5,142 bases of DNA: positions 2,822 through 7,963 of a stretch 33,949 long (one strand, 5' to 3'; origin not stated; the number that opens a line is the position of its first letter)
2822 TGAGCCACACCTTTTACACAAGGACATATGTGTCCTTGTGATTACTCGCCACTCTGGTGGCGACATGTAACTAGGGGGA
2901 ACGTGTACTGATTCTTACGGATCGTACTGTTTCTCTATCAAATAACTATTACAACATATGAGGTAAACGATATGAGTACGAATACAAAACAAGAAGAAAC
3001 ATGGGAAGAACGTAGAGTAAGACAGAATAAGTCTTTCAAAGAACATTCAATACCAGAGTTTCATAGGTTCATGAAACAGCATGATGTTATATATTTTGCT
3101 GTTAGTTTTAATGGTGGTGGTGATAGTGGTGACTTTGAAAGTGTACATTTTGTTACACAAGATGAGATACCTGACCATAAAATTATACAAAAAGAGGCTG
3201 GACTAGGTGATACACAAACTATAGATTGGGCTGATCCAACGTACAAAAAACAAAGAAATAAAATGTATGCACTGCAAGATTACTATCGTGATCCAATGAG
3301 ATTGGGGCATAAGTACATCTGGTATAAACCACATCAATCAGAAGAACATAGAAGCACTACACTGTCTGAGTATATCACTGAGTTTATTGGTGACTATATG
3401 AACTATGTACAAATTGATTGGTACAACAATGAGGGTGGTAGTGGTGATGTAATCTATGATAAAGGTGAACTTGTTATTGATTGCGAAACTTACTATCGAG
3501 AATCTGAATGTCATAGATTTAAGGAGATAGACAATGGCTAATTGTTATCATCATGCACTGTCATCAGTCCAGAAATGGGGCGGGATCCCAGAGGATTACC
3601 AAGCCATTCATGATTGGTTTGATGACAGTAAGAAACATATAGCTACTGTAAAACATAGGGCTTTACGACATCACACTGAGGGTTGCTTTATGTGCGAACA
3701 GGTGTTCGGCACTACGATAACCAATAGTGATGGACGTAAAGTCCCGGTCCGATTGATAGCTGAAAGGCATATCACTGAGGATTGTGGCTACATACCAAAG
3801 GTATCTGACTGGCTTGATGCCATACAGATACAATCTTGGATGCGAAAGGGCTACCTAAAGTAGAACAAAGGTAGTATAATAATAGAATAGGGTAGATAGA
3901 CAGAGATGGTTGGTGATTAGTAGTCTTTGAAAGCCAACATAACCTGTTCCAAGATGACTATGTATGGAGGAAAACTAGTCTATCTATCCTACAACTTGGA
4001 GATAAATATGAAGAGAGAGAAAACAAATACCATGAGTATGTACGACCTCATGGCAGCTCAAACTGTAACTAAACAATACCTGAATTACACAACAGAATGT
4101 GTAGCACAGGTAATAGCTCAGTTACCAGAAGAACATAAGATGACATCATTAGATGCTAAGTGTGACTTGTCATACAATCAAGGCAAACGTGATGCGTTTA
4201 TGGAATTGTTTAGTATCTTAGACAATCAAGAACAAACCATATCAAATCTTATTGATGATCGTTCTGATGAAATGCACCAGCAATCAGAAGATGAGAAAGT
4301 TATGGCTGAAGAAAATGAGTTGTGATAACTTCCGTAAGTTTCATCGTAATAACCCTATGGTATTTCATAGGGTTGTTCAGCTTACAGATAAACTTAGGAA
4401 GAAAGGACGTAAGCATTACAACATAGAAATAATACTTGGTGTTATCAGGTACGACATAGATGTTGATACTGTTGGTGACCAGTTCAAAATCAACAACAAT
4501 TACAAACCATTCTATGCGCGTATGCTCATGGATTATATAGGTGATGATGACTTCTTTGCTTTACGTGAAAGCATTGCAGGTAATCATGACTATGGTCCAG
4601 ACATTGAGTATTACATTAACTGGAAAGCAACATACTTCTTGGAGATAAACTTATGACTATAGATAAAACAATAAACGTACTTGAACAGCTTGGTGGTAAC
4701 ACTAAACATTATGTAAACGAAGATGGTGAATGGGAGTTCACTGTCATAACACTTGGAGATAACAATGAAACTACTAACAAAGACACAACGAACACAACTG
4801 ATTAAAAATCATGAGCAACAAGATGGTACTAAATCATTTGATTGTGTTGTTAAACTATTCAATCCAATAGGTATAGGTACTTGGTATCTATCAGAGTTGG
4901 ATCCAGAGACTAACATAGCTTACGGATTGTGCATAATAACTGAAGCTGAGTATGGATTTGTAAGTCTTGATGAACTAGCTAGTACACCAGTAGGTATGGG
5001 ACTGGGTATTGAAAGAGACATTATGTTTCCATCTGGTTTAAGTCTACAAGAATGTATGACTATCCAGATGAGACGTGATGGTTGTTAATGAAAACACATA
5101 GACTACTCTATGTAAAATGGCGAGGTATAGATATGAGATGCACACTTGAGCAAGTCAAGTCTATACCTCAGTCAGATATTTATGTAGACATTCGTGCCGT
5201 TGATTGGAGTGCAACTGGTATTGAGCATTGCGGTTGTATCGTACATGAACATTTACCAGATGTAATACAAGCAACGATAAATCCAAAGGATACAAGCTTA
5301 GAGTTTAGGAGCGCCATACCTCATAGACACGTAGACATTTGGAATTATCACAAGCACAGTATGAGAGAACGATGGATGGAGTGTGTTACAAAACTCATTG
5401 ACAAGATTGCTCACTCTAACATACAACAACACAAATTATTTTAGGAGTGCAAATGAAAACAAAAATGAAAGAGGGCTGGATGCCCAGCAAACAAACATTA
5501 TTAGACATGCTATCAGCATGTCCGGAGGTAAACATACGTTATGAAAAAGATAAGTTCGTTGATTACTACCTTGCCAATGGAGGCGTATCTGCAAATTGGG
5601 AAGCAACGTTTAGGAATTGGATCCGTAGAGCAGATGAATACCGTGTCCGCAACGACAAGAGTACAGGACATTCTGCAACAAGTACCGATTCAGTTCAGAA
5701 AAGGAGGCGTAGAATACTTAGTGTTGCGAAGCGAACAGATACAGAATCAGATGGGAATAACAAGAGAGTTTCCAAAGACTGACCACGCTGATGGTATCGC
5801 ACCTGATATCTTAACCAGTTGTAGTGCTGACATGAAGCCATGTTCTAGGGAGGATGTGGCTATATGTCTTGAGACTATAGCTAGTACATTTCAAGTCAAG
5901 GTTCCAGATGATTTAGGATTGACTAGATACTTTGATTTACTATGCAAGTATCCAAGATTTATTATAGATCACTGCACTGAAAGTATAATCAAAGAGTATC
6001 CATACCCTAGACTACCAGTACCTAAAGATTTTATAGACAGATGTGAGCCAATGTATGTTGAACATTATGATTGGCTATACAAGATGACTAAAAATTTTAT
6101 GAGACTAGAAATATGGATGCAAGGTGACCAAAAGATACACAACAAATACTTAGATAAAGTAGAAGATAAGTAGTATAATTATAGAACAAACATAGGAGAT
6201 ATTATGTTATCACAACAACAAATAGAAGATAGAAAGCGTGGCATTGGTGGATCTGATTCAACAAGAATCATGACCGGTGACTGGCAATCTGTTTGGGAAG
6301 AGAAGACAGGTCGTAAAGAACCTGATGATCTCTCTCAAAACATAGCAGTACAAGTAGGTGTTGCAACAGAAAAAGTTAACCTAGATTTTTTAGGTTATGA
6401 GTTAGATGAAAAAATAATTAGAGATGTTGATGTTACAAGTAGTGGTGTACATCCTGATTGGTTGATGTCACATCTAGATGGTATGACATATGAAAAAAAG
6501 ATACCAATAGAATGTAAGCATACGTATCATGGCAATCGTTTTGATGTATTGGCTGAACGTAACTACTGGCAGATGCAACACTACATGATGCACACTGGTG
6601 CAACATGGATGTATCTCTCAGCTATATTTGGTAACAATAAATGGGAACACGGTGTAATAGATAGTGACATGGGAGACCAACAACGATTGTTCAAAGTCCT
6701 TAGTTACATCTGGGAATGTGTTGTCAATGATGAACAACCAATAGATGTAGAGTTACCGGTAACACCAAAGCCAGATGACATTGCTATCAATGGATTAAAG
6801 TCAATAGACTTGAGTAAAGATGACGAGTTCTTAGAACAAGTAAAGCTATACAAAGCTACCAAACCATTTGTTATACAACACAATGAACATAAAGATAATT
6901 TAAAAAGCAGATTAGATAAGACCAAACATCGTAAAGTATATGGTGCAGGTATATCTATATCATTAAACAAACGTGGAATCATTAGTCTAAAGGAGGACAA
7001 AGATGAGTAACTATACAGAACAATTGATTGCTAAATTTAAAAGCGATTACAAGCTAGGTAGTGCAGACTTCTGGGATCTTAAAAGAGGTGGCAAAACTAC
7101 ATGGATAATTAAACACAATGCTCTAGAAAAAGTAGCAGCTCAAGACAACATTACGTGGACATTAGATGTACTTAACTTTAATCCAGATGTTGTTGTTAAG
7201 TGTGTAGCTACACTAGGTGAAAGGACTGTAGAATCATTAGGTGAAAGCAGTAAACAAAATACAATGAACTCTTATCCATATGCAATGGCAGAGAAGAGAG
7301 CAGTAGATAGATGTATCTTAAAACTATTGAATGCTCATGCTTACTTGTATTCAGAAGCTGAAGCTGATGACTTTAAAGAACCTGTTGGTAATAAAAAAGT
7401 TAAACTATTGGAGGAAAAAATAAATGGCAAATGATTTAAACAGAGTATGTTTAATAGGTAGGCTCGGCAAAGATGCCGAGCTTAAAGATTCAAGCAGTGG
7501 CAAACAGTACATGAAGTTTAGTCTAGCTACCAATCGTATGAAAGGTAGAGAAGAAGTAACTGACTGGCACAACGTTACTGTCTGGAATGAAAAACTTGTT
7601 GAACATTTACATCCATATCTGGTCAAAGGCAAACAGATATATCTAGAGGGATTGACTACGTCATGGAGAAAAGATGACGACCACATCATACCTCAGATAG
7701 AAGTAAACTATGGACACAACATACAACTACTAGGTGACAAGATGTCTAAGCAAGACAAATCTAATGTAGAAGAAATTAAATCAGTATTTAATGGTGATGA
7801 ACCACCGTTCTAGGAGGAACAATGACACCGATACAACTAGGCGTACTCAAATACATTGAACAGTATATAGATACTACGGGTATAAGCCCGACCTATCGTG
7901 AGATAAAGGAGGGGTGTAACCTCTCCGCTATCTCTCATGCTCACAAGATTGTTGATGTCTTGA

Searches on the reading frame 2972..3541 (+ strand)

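Call 46: search_protein_families(library=pfam, proteins=[window:2972-3541:+], max_evalue=0.001)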
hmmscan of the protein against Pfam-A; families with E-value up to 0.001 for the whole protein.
window:2972-3541:+ (189 aa): 1 family
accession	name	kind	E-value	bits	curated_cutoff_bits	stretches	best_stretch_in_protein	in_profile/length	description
PF21798.2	DUF6878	-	7.8e-09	36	24.3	1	32-83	11-65/128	Family of unknown function (DUF6878)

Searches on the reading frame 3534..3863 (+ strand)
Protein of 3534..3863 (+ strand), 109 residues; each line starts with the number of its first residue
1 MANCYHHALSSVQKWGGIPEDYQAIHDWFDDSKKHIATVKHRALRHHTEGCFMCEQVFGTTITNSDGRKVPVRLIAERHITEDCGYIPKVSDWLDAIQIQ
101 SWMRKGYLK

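Call 46: search_protein_families(library=pfam, proteins=[window:3534-3863:+], max_evalue=0.001)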
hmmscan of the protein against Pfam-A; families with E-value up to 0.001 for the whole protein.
window:3534-3863:+ (109 aa): 1 family
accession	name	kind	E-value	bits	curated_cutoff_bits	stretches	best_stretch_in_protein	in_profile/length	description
PF21866.1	DUF6915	-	5.7e-49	164.9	27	1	2-103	1-102/102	Domain of unknown function (DUF6915)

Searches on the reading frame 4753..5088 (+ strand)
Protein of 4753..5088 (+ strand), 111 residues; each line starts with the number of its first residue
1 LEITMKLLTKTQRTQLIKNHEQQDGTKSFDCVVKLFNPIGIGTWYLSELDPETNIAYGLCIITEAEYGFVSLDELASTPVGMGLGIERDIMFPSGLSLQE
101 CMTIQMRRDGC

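Call 47: search_protein_families(library=pfam, proteins=[window:4753-5088:+], max_evalue=0.001)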
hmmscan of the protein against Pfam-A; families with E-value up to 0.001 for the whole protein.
window:4753-5088:+ (111 aa): 1 family
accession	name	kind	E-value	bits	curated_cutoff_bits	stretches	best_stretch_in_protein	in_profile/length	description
PF11171.13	DUF2958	-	3.7e-21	76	21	1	7-100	1-99/111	Protein of unknown function (DUF2958)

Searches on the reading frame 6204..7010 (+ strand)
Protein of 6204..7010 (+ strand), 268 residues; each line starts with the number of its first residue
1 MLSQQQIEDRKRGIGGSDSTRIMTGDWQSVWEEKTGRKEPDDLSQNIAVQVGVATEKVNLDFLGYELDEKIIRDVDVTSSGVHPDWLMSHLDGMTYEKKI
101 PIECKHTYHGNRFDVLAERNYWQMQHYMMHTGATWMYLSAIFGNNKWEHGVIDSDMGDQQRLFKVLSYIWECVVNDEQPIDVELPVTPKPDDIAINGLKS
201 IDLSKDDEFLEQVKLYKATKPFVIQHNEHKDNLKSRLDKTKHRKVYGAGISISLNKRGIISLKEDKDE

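Call 46: search_protein_families(library=pfam, proteins=[window:6204-7010:+], max_evalue=0.001)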
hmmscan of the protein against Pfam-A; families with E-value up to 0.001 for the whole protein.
window:6204-7010:+ (268 aa): 1 family
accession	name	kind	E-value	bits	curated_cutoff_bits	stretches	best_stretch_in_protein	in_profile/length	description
PF09588.16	YqaJ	-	8.4e-08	33.1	22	1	8-133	4-149/150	YqaJ-like viral recombinase domain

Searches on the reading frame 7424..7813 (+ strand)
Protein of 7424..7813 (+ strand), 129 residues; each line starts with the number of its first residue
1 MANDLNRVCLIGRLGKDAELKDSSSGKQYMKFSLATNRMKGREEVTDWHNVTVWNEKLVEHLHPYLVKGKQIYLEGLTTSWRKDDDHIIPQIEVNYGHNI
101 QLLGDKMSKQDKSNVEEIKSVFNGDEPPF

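Call 46: search_protein_families(library=pfam, proteins=[window:7424-7813:+], max_evalue=0.001)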
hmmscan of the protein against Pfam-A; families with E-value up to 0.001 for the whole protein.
window:7424-7813:+ (129 aa): 1 family
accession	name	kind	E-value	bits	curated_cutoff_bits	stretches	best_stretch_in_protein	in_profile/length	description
PF00436.31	SSB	-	1.9e-21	76.5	26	1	5-80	1-80/104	Single-strand binding protein family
